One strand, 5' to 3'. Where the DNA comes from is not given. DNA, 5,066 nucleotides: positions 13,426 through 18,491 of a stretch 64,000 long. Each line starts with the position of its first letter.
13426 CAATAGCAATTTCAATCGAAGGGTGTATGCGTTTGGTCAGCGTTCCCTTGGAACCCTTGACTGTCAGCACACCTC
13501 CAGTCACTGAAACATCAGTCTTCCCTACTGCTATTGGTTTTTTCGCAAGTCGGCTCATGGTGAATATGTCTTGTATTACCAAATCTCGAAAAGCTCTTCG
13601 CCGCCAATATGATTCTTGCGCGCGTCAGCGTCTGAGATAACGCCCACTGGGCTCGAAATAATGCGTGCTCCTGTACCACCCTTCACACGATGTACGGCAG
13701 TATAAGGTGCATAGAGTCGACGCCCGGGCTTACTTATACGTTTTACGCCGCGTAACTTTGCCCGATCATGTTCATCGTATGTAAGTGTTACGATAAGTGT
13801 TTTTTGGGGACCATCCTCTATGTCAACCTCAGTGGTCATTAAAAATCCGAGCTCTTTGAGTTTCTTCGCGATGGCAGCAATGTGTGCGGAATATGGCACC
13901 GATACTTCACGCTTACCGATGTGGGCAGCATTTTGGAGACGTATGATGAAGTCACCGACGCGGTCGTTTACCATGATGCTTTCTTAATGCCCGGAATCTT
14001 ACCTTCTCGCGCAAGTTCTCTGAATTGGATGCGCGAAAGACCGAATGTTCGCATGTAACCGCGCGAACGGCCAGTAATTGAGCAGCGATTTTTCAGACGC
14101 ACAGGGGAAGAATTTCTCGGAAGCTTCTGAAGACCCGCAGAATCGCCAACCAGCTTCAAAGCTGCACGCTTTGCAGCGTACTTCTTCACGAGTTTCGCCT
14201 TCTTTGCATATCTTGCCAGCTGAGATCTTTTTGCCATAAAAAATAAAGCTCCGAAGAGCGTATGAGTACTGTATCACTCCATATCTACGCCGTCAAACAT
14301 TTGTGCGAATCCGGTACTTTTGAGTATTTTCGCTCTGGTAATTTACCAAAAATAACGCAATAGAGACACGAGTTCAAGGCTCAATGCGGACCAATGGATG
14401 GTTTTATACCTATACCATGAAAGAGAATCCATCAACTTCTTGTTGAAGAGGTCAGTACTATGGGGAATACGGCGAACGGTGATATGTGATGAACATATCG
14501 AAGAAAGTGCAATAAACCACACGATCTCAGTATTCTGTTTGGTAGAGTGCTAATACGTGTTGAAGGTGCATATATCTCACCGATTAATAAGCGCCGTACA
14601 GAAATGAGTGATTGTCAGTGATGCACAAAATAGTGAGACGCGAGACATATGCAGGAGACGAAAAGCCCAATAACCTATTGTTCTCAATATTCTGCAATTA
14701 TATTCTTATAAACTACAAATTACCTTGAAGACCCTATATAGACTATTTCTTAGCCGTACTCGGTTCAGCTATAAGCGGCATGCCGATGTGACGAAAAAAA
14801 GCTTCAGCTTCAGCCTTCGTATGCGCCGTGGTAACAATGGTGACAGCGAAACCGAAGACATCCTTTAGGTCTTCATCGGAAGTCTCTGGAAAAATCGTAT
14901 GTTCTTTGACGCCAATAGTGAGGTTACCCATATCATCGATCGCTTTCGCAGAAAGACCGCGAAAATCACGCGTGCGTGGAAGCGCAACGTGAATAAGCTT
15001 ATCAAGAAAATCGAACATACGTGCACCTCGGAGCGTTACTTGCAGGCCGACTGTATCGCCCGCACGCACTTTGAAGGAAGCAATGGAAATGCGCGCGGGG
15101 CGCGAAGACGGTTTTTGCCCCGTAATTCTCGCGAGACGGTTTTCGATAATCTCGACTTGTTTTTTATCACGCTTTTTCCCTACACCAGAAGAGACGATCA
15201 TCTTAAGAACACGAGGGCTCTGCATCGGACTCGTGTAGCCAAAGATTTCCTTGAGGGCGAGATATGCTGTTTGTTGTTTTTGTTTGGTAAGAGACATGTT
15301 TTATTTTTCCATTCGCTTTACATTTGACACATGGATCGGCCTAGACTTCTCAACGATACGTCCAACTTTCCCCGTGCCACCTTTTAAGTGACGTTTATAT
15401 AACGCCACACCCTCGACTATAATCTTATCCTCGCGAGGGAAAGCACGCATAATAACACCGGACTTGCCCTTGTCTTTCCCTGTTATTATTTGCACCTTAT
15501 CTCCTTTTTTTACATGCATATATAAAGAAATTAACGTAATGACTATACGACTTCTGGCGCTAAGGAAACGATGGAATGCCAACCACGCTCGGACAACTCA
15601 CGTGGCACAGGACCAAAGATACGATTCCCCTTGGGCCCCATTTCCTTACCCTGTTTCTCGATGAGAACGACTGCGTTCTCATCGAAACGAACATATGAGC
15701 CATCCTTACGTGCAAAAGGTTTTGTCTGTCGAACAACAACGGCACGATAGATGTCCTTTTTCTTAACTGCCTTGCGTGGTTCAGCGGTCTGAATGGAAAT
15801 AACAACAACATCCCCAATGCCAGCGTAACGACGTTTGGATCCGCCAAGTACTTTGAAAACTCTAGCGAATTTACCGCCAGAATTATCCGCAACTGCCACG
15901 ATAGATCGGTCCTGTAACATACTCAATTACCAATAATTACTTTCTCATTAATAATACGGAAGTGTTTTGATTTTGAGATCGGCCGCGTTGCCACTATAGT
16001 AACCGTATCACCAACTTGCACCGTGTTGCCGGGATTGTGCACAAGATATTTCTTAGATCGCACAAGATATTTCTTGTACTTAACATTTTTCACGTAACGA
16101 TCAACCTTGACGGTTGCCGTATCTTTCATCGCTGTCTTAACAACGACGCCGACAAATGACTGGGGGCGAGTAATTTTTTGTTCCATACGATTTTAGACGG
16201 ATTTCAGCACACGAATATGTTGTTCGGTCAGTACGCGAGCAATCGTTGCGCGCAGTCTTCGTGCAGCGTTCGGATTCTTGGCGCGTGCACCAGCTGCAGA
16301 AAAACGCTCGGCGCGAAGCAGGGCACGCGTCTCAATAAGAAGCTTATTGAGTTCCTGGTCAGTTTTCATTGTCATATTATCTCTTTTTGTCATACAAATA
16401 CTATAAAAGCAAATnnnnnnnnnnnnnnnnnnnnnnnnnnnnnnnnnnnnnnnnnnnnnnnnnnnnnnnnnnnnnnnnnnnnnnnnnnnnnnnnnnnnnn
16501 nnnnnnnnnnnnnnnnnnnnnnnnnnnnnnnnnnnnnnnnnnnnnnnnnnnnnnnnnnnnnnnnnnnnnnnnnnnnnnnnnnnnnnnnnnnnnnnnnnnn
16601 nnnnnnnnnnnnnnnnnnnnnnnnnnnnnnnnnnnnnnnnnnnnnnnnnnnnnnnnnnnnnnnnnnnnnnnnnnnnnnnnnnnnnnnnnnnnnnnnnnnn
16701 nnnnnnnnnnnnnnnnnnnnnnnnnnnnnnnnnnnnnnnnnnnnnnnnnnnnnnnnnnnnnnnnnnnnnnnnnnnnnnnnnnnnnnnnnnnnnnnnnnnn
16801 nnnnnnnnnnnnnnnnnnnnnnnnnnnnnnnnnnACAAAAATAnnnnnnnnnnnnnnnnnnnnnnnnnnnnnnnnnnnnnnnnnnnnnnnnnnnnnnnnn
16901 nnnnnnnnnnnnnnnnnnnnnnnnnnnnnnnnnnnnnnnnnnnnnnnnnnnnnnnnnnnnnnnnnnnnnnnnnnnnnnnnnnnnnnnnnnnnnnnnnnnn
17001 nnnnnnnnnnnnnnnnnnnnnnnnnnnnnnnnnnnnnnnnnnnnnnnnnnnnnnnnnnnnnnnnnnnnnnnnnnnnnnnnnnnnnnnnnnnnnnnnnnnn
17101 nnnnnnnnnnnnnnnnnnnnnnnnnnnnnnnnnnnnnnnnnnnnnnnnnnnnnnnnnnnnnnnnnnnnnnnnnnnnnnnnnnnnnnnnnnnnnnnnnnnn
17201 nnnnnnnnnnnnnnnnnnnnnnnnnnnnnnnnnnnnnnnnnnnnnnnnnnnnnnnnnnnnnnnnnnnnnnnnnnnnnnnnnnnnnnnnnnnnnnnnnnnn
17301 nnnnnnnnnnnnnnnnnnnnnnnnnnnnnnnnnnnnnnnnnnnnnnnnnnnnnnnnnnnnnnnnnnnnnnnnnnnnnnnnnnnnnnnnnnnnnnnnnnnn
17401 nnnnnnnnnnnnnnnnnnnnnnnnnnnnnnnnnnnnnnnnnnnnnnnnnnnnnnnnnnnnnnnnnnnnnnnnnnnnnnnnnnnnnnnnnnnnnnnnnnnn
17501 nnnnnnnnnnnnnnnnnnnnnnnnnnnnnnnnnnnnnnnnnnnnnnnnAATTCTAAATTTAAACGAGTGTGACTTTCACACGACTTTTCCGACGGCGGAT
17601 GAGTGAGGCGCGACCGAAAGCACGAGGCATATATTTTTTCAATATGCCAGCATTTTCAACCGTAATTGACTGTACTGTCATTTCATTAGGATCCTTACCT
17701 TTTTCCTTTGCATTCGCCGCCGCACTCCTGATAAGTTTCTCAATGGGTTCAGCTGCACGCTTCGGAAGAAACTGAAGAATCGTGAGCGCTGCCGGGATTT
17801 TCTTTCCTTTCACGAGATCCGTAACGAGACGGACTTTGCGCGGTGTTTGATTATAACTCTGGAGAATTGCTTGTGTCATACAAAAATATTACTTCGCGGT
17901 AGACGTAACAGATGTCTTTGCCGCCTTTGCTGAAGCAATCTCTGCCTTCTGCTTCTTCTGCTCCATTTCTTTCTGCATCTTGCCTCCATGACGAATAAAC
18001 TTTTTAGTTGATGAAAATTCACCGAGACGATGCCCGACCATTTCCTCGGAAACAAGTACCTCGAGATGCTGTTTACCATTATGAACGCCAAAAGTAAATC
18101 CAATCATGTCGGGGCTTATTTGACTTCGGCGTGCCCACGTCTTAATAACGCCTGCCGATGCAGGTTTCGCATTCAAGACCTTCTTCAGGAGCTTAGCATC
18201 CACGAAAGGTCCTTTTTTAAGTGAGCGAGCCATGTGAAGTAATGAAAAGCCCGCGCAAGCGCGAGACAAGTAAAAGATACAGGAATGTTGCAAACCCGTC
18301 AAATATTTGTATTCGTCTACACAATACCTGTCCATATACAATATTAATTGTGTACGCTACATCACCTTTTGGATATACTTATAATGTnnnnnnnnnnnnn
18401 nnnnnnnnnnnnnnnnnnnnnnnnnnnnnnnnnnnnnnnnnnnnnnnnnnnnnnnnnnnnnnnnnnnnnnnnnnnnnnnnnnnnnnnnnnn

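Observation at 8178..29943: The most conserved bacterial gene cluster (str-S10-spc) is interrupted at five junctions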

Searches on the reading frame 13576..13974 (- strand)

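Call 4: search_protein_families(library=pfam, proteins=[window:13576-13974:-], max_evalue=0.001)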
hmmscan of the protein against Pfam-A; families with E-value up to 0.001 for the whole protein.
window:13576-13974:- (132 aa): 1 family
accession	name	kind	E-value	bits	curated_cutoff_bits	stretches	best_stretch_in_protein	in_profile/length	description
PF00410.24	Ribosomal_S8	-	2.2e-30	105.7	24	1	4-132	1-126/126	Ribosomal protein S8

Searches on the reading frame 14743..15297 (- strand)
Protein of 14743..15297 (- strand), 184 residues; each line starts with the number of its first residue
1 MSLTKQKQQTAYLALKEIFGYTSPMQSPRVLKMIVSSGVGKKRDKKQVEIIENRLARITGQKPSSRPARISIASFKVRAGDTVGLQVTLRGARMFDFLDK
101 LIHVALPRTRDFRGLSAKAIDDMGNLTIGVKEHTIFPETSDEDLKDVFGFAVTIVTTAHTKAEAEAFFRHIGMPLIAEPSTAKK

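Call 4: search_protein_families(library=pfam, proteins=[window:14743-15297:-], max_evalue=0.001)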
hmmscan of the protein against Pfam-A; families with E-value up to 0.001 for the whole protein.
window:14743-15297:- (184 aa): 2 families
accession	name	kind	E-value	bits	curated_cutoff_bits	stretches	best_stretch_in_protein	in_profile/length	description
PF00673.26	Ribosomal_L5_C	-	1.5e-29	102.4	27.8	1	83-174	2-93/94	ribosomal L5P family C-terminus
PF00281.24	Ribosomal_L5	-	4.7e-14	52.8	34.9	1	23-78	1-57/57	Ribosomal protein L5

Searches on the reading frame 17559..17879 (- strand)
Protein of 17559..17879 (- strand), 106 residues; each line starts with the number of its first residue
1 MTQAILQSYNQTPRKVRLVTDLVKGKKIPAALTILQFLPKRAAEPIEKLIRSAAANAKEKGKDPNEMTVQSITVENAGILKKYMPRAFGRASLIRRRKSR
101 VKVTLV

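Call 4: search_protein_families(library=pfam, proteins=[window:17559-17879:-], max_evalue=0.001)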
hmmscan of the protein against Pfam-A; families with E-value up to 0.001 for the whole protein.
window:17559-17879:- (106 aa): 1 family
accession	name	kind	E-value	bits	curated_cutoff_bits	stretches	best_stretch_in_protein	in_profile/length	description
PF00237.24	Ribosomal_L22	-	7.9e-30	103.5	28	1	6-105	3-103/104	Ribosomal protein L22p/L17e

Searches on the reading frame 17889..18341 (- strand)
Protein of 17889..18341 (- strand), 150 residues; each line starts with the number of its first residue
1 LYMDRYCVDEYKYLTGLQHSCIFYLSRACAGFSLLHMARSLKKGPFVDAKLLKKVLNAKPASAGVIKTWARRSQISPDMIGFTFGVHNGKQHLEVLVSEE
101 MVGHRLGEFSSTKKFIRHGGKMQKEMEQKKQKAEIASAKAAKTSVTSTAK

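Call 3: search_protein_families(library=pfam, proteins=[window:17889-18341:-], max_evalue=0.01)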
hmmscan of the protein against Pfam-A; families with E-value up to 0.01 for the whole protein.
window:17889-18341:- (150 aa): 1 family
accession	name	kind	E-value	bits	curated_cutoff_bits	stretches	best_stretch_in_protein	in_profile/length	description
PF00203.26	Ribosomal_S19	-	2e-31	108.1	27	1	39-118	1-81/81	Ribosomal protein S19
